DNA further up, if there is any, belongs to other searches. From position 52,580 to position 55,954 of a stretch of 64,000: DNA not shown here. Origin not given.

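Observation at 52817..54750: Internal duplication of a Cys-bracketed dockerin module inside one protein, with an N-terminal dockerin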

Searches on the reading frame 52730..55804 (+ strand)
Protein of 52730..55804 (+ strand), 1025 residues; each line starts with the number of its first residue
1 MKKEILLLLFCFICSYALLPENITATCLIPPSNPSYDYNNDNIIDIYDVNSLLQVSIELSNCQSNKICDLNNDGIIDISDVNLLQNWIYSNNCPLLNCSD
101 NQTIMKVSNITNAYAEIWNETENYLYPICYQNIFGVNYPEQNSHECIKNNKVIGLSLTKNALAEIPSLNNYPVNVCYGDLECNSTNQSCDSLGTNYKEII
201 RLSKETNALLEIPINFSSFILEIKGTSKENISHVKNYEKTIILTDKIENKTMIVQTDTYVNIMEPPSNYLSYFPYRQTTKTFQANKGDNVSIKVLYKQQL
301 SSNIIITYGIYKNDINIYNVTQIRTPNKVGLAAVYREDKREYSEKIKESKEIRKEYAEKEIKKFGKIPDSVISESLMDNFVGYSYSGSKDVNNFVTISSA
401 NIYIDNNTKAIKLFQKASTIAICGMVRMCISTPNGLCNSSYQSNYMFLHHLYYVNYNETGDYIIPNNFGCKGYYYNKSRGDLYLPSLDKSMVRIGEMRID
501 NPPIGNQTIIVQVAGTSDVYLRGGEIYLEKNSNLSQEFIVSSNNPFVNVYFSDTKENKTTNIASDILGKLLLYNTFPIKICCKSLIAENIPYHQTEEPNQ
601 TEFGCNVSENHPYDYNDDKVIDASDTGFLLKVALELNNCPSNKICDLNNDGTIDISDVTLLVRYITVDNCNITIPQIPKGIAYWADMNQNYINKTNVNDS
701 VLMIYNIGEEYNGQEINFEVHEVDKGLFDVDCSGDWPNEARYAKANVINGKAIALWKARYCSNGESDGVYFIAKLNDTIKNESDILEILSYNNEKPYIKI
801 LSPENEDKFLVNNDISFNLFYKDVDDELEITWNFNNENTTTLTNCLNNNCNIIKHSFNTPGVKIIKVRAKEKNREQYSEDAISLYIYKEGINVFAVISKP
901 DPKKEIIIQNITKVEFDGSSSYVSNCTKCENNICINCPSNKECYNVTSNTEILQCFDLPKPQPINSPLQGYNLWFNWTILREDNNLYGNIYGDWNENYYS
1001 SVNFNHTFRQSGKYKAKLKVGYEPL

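Call 3: search_protein_families(library=pfam, proteins=[window:52730-55804:+], max_evalue=1)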
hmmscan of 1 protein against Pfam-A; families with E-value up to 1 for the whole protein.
window:52730-55804:+ (1025 aa): 7 families
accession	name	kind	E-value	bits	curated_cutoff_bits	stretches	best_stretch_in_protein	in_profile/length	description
PF00404.24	Dockerin_1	-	2.5e-06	28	22.9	3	613-665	2-56/57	Dockerin type I domain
PF18911.6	PKD_4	-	9.1e-05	22.9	27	1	999-1020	47-68/85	PKD domain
PF00801.26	PKD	-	0.00022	21.6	23.5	1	969-1020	26-65/80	PKD domain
PF13517.12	FG-GAP_3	-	0.12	13.4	26.9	0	68-78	49-59/61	FG-GAP-like repeat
PF00036.39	EF-hand_1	-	0.15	12.1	25.4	0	644-659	8-23/29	EF hand domain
PF06713.17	bPH_4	-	0.19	12.2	22.9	0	302-327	8-33/74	Bacterial PH domain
PF13405.12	EF-hand_6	-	0.4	11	25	0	644-662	8-26/30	EF-hand domain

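Call 11: find_homologous_proteins(query=window:52730-55804:+)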
Query window:52730-55804:+ (1025 aa): 4 proteins with E <= 0.001 among 8000 candidates.
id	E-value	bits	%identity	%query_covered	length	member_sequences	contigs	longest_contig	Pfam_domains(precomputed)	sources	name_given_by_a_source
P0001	0.0e+0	2332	100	100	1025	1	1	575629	PF00404.25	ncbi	ncbi:MAG: hypothetical protein QW117_02300 [Candidatus Pacearchaeota archaeon]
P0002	1.4e-39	154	28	33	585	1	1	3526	PF18911.7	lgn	-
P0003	3.8e-6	43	40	9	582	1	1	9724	-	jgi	-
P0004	5.8e-5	39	38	10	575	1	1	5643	-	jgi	jgi:hypothetical protein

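Call 33: search_protein_representatives(protein=window:52730-55804:+)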
Query: 1025 residues. Proteins with E-value up to 0.001 (for the whole library): 1060; up to 1e-10: 566; up to 1e-30: 86. The best 150 are listed.
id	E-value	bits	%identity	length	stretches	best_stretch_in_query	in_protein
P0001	0.0e+00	2331.8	100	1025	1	1-1025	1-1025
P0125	1.4e-106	374.1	50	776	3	671-1025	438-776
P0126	9.3e-95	334.9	57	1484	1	598-946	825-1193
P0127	1.2e-75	271.7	42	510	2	679-1023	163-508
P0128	2.3e-63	231.0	38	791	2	680-1025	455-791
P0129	9.9e-59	215.7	44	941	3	679-1023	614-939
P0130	1.2e-56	208.7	40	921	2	678-1023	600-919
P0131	9.7e-56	205.8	41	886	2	635-1024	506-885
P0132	1.6e-54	201.8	38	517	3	675-1022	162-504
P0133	1.2e-53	198.9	36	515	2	689-1023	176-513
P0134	7.3e-53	196.2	37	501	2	680-1024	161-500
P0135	2.3e-52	194.6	41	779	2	676-1022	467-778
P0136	1.7e-50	188.4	40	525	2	792-1022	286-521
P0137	4.3e-50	187.1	40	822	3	679-1024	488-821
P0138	1.3e-49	185.5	36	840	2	682-1025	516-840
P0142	4.4e-49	183.7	35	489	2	679-1025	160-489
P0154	2.4e-42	161.4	36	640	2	681-1025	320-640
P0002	4.6e-40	153.9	36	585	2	98-210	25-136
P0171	5.0e-38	147.1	38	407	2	795-1025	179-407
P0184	5.4e-35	137.1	37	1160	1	682-1025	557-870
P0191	5.0e-34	133.9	37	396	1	673-1025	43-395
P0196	3.8e-33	131.0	36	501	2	761-1025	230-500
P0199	8.1e-33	129.9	33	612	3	34-209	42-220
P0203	4.9e-32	127.3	33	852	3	806-1022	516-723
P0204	5.9e-32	127.0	37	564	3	675-1025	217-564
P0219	2.0e-29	118.7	35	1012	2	789-1020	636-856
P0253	3.9e-26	107.7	32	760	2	681-1025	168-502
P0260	8.9e-26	106.6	36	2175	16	613-681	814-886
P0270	9.6e-25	103.1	39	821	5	613-665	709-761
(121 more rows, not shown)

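Call 50: predict_structure(alignment_id=A3)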
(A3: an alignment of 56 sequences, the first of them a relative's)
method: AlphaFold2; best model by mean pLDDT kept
length: 1025 residues; sequences in the alignment: 56
mean_pLDDT: 65.0   pTM: 0.48
mean pLDDT of the five models: 65.0, 63.5, 63.4, 63.0, 61.1
residues with pLDDT >= 90: 342; 70-90: 163; 50-70: 129; < 50: 391
segments of 3 or more residues with pLDDT < 50: 21-32, 57-65, 215-281, 283-285, 327-514, 516-519, 521-525, 527-571, 591-611, 613-631, 666-675
pLDDT, mean of each block of 10 residues (from residue 1): 67 62 42 58 62 52 51 72 65 67 94 91 86 92 91 94 96 97 96 94 95 56 28 25 23 24 30 37 51 67 70 72 55 35 40 46 40 32 29 25 28 25 23 30 27 26 26 25 26 31 38 44 46 37 37 38 39 76 87 36 33 34 41 52 64 70 50 60 93 91 95 94 66 56 88 90 76 89 92 87 97 97 92 92 92 96 97 91 98 97 84 90 97 86 95 95 76 97 94 95 94 94 93
secondary structure, 60 per line:
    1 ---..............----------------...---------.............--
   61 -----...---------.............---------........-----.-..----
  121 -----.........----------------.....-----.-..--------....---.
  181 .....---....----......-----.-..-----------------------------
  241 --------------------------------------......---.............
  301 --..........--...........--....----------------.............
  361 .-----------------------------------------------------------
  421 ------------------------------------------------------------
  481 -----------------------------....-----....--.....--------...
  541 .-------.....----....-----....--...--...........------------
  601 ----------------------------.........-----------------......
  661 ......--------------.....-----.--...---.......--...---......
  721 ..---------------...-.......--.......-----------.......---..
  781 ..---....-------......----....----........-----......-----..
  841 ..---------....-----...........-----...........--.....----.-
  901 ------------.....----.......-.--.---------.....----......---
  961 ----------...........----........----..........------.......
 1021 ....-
elements in order (helices of 4 or more, strands of 3 or more residues): H4-17 H46-58 H78-90 E103-107 E126-129 H130-134 E151-155 E173-176 E180-185 H189-192 E197-202 E279-284 E288-300 E303-312 E315-325 E328-331 H348-361 E510-513 E519-522 E525-529 E538-541 E549-553 E558-561 H567-570 E578-584 H585-588 H629-637 H655-666 E681-685 E694-696 E700-706 E715-722 E742-748 E751-757 E769-775 E779-782 E786-789 E797-802 E807-810 E815-822 E828-833 E839-842 E852-855 E861-871 E877-887 E890-894 E913-917 E922-928 E943-947 E952-957 E971-981 E986-993 H998-1002 E1003-1007 E1014-1024

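Call 53: fold_search(model_id=the predicted structure, library=pdb)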
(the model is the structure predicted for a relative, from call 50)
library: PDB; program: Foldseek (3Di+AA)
matches with E <= 10: 1726; with E <= 0.001: 180
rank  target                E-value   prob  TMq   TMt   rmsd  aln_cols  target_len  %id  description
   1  8eok_G                2.4e-07  1.00  0.10  0.14  15.1       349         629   11  Structure of the C3bB proconvertase in complex with lufaxin and factor Xa (released 2023-08-30)
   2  9fx3_A                3.3e-07  1.00  0.08  0.07  19.8       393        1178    8  Structure of active human CD109 (released 2025-03-19)
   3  7b2m_A                4.9e-07  1.00  0.10  0.14  15.7       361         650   10  Cryo-EM structure of complement C4b in complex with nanobody E3 (released 2022-03-02)
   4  8uh2_A                7.0e-07  1.00  0.09  0.13  25.3       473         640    7  Complex of C3b with the inhibitor albicin (released 2024-05-08)
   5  6efz_A                1.0e-06  1.00  0.09  0.25  20.2       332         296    9  Crystal Structure of DIP-Theta Ig1-3 (released 2018-11-28)
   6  7zgj_A                1.2e-06  1.00  0.09  0.13  26.0       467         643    8  Trypanosoma brucei gambiense ISG65 in complex with human complement component C3 (released 2023-04-05)
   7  6dld_C                1.4e-06  1.00  0.09  0.28  20.1       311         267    8  Crystal structure of IgLON5/NEGR1 heterodimer (released 2019-04-10)
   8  3pdd                  1.7e-06  1.00  0.09  0.43  10.8       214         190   11  Structures of Clostridium thermocellum CbhA fibronectin(III)-like modules (released 2011-11-23)
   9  9fx2                  1.8e-06  1.00  0.08  0.07  21.1       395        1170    8  Structure of methylamine activated CD109 (released 2025-03-19)
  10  6eg0_B                1.9e-06  1.00  0.10  0.27  20.9       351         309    9  Crystal structure of Dpr4 Ig1-Ig2 in complex with DIP-Eta Ig1-Ig3 (released 2018-11-28)
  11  3g6j_A                2.0e-06  1.00  0.08  0.13  25.1       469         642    7  C3b in complex with a C3b specific Fab (released 2009-03-10)
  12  1iil_E                2.1e-06  1.00  0.09  0.39  15.3       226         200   10  CRYSTAL STRUCTURE OF PRO253ARG APERT MUTANT FGF RECEPTOR 2 (FGFR2) IN COMPLEX WITH FGF2 (released 2001-05-09)
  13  6ru5_A                2.2e-06  1.00  0.08  0.13  25.2       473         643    8  human complement C3 in complex with the hC3Nb1 nanobody (released 2019-08-21)
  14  7s62                  2.3e-06  1.00  0.08  0.06  27.7       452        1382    6  Locally refined protomer structure of native-form oocyte/egg Alpha-2-Macroglobulin (A2Moo) tetramer (released 2022-01-05)
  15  8ayh_C                2.8e-06  1.00  0.08  0.13  23.0       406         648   10  Structure of Complement C5 in Complex with small molecule inhibitor and CVF (released 2022-12-21)
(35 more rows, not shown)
